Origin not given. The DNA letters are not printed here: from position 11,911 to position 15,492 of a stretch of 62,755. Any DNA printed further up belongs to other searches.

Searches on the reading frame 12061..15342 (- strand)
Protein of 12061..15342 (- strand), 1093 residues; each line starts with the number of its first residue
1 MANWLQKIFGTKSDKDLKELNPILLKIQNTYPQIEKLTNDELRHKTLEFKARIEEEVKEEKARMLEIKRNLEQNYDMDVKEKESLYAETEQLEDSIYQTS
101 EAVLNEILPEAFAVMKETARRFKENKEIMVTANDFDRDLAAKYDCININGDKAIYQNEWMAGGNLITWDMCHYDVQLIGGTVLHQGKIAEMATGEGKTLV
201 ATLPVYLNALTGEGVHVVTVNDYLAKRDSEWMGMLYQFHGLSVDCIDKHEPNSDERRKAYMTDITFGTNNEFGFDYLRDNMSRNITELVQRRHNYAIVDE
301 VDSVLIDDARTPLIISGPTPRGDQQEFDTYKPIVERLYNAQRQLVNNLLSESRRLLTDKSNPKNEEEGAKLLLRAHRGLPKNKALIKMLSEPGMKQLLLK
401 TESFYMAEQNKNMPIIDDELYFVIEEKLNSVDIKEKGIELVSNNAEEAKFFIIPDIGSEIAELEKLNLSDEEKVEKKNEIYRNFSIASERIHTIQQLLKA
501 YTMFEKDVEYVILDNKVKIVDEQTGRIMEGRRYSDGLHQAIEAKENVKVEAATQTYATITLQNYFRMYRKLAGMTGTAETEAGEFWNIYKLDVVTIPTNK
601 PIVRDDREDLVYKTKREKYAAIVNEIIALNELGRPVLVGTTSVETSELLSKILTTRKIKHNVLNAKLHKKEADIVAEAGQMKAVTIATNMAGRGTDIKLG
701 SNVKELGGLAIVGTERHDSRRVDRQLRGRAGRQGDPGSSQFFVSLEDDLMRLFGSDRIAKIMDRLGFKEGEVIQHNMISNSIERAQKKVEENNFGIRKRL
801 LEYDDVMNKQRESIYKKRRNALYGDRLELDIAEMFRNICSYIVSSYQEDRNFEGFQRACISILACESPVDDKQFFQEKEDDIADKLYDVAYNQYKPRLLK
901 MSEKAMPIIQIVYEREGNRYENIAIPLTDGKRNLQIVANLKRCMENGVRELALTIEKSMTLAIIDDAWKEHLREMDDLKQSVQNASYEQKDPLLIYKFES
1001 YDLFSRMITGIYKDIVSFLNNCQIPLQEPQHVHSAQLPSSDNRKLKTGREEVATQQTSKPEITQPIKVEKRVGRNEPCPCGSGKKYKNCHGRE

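Call 39: search_protein_families(library=pfam, proteins=[window:12061-15342:-], max_evalue=0.001)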
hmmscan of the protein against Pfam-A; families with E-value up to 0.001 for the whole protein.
window:12061-15342:- (1093 aa): 7 families
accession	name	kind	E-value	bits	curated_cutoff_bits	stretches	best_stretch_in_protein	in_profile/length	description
PF07517.20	SecA_DEAD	-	2.5e-116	388.4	24.6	1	5-586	1-290/290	SecA DEAD-like domain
PF21090.3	P-loop_SecA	-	2.2e-78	263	27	2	601-704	1-104/205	SecA P-loop domain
PF07516.18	SecA_SW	-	8.8e-56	189.6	26.7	1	772-1022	1-199/200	SecA Wing and Scaffold domain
PF01043.26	SecA_PP_bind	-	3.2e-27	95.7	23.5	1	402-542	3-110/110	SecA preprotein cross-linking domain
PF02810.21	SEC-C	-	6.3e-10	39.2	20.4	1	1074-1092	1-19/19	SEC-C motif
PF00270.35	DEAD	-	1.1e-05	25.7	26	1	188-306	18-131/167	DEAD/DEAH box helicase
PF00271.37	Helicase_C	-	1.3e-05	25.9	23.5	1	618-734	2-110/110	Helicase conserved C-terminal domain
